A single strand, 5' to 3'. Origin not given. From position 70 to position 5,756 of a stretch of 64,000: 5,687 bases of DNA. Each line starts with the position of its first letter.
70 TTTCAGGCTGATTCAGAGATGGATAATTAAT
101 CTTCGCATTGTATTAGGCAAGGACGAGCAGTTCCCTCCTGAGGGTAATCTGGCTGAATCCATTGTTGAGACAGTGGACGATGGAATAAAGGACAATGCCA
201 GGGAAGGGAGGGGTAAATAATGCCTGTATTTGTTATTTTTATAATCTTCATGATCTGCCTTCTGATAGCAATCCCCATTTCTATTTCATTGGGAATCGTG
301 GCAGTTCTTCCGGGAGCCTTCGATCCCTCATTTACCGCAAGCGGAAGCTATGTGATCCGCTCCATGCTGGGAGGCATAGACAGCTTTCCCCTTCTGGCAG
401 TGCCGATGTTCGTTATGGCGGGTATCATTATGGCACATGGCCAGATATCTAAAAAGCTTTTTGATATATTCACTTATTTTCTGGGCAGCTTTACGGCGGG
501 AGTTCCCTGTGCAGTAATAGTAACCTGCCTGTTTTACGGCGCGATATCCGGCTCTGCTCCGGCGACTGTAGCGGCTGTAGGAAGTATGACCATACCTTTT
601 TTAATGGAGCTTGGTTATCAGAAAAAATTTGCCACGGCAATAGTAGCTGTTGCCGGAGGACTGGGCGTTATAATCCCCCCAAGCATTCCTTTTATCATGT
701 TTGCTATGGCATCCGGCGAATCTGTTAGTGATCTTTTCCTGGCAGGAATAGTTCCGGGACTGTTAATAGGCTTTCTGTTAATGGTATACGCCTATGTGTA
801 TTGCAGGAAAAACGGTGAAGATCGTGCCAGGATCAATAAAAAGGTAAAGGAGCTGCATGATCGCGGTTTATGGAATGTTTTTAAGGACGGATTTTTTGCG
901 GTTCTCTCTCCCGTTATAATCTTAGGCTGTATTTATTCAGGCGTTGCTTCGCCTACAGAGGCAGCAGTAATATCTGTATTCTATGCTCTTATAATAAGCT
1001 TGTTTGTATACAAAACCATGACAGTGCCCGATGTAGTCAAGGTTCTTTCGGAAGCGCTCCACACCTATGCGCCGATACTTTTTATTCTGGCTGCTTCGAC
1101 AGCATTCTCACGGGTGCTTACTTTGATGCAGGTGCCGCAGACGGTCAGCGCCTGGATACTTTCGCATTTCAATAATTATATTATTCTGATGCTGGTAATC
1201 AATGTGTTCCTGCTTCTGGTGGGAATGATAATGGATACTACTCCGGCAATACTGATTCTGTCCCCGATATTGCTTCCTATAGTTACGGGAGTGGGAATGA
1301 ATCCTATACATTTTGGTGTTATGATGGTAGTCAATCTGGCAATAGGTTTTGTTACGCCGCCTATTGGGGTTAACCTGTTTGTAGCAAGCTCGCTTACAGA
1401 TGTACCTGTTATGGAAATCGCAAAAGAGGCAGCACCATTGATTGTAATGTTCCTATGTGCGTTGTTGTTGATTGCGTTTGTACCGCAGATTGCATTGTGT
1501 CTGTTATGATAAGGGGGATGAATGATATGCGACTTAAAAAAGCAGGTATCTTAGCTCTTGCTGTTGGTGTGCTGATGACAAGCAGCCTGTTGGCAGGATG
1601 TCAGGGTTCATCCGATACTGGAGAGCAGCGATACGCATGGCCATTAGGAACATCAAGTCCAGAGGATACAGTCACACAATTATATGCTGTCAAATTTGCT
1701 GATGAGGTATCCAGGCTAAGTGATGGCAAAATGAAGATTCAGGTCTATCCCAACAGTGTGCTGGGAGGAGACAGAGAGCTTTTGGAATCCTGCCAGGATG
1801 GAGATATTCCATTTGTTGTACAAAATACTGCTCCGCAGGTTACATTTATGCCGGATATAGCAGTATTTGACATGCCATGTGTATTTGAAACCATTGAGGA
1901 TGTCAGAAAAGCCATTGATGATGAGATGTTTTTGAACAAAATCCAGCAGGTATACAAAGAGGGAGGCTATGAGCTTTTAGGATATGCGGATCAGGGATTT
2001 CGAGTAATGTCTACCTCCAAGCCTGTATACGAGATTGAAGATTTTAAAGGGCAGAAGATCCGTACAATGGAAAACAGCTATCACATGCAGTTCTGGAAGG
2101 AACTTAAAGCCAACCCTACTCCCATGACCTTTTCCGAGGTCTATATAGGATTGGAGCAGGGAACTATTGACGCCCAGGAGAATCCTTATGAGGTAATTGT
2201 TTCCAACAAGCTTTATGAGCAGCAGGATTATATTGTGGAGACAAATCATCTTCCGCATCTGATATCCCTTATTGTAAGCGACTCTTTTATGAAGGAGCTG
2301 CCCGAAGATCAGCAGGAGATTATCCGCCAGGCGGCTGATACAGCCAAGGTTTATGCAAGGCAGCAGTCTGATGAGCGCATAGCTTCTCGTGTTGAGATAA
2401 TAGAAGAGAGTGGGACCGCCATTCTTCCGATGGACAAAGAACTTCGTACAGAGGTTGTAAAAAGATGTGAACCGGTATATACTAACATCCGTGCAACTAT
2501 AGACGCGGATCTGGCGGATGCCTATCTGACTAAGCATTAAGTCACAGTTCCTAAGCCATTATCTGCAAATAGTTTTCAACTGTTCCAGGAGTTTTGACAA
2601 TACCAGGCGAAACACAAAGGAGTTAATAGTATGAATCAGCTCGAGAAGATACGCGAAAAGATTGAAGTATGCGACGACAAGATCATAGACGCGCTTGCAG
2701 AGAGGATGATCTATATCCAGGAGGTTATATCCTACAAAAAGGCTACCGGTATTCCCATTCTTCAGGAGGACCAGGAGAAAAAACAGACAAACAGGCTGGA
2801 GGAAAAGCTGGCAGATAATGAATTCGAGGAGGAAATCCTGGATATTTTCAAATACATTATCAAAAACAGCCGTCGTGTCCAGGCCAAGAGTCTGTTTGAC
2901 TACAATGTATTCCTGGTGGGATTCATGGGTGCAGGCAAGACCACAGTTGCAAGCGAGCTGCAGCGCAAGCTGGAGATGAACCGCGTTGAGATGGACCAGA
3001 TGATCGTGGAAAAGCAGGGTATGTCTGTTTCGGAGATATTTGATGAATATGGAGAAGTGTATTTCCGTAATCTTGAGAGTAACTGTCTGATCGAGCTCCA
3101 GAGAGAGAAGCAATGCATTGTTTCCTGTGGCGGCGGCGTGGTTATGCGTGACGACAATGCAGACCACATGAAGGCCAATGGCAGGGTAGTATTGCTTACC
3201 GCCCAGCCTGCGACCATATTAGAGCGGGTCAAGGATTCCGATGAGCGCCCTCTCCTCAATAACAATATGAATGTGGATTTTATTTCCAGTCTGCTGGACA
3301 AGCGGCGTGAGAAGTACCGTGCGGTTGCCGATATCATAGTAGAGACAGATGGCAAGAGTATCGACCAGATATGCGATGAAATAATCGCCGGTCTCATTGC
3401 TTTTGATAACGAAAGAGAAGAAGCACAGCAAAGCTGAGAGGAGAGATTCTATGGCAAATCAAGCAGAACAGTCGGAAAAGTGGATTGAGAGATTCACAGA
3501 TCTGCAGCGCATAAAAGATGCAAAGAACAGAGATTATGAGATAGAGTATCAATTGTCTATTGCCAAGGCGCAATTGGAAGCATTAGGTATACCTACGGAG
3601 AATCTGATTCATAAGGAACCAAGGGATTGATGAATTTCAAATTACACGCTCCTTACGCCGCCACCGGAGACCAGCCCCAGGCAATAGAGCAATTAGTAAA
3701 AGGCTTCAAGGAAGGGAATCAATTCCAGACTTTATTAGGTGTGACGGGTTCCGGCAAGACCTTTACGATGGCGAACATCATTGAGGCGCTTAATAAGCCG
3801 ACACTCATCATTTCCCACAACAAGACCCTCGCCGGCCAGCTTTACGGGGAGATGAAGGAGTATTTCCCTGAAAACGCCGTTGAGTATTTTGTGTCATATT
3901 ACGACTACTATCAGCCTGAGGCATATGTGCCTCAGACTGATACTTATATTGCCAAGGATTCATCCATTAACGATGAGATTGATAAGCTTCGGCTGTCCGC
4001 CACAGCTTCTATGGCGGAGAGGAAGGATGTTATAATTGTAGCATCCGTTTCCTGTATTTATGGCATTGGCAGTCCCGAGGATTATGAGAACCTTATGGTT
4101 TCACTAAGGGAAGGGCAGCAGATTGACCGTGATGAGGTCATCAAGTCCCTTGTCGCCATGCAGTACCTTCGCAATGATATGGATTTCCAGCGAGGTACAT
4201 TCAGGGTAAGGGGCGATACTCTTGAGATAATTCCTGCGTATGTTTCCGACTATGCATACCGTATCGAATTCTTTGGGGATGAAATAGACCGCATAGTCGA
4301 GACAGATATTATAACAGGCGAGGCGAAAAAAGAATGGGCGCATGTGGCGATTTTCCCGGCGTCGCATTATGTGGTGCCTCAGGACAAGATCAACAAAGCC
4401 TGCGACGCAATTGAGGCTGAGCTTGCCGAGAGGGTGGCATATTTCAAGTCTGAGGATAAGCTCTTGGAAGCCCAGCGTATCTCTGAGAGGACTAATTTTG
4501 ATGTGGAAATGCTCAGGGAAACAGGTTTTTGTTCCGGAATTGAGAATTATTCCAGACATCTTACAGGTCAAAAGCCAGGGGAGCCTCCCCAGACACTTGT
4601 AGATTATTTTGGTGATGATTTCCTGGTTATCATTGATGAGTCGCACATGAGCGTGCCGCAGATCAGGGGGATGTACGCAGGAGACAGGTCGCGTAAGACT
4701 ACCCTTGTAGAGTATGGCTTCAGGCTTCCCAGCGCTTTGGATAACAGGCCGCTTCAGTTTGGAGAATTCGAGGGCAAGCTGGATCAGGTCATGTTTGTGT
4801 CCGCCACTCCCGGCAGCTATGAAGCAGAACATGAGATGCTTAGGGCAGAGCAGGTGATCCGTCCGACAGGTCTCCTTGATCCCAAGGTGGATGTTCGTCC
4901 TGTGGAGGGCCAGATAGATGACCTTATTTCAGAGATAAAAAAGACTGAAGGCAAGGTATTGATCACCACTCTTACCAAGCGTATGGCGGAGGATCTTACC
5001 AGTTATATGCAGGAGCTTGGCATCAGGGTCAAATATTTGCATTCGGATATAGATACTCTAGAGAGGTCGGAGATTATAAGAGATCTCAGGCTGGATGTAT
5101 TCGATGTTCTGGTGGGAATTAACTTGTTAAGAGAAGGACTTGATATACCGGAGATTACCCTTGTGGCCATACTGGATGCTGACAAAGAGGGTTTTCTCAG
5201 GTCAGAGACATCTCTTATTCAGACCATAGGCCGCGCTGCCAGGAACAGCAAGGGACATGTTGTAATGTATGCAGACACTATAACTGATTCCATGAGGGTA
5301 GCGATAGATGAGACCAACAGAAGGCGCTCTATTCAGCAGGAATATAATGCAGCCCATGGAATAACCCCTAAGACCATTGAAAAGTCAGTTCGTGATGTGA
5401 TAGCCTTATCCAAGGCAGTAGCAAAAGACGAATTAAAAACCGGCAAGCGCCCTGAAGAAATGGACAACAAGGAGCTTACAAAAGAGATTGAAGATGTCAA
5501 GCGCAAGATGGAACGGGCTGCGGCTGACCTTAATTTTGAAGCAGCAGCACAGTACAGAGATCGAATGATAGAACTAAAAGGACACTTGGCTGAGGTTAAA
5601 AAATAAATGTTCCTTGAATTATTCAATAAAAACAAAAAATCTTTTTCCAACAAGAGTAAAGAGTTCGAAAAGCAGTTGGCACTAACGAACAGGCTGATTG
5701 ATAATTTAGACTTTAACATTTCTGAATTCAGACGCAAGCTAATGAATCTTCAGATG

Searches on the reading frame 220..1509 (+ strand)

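Call 32: search_protein_families(library=pfam, proteins=[window:220-1509:+], max_evalue=0.00001)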
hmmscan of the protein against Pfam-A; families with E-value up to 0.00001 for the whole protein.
window:220-1509:+ (429 aa): 1 family
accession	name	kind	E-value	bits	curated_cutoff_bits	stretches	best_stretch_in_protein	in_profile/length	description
PF06808.19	DctM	-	6e-110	368.3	23.8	1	7-424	1-413/413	Tripartite ATP-independent periplasmic transporter, DctM component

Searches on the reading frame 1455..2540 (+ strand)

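Call 32: search_protein_families(library=pfam, proteins=[window:1455-2540:+], max_evalue=0.00001)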
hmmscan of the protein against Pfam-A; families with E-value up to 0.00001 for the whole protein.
window:1455-2540:+ (361 aa): 1 family
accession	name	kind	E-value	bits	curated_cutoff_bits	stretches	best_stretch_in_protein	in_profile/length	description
PF03480.18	DctP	-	3e-76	256.9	23.4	1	65-345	2-282/286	Bacterial extracellular solute-binding protein, family 7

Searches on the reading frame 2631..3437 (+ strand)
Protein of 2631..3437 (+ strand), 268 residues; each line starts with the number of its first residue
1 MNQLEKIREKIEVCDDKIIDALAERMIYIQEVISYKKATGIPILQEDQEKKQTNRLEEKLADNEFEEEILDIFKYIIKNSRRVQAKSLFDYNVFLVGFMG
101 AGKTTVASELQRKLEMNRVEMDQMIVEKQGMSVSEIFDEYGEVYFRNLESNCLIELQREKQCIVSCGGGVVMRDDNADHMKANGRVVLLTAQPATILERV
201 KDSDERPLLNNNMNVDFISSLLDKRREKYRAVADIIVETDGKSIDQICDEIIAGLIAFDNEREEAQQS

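Call 32: search_protein_families(library=pfam, proteins=[window:2631-3437:+], max_evalue=0.00001)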
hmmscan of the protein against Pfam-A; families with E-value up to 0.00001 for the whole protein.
window:2631-3437:+ (268 aa): 3 families
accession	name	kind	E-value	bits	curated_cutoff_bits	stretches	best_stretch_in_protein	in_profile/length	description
PF01202.28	SKI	-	4.4e-45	154.1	22.1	1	99-253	1-156/159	Shikimate kinase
PF01817.26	CM_2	-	1.2e-17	64.3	27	1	7-84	1-79/80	Chorismate mutase type II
PF13238.12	AAA_18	-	1.7e-10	41.8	29.4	1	93-206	1-114/128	AAA domain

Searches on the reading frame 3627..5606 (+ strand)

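Call 32: search_protein_families(library=pfam, proteins=[window:3627-5606:+], max_evalue=0.00001)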
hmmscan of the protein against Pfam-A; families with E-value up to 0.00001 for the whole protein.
window:3627-5606:+ (659 aa): 6 families
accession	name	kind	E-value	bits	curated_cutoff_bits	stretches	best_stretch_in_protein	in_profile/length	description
PF17757.6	UvrB_inter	-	4.6e-34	116.8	22.9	1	158-248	1-91/91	UvrB interaction domain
PF12344.14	UvrB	-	9.8e-24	83.4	27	1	547-589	1-43/43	Ultra-violet resistance protein B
PF00271.37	Helicase_C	-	1.2e-20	74.2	23.5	1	430-540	3-109/110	Helicase conserved C-terminal domain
PF04851.21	ResIII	-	1.4e-12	48.3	22.5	1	15-122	7-115/164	Type III restriction enzyme, res subunit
PF02151.25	UVR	-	3e-09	36.8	21.5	1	619-651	2-34/36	UvrB/uvrC motif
PF00270.35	DEAD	-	5.1e-06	26.8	26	0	15-87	3-78/167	DEAD/DEAH box helicase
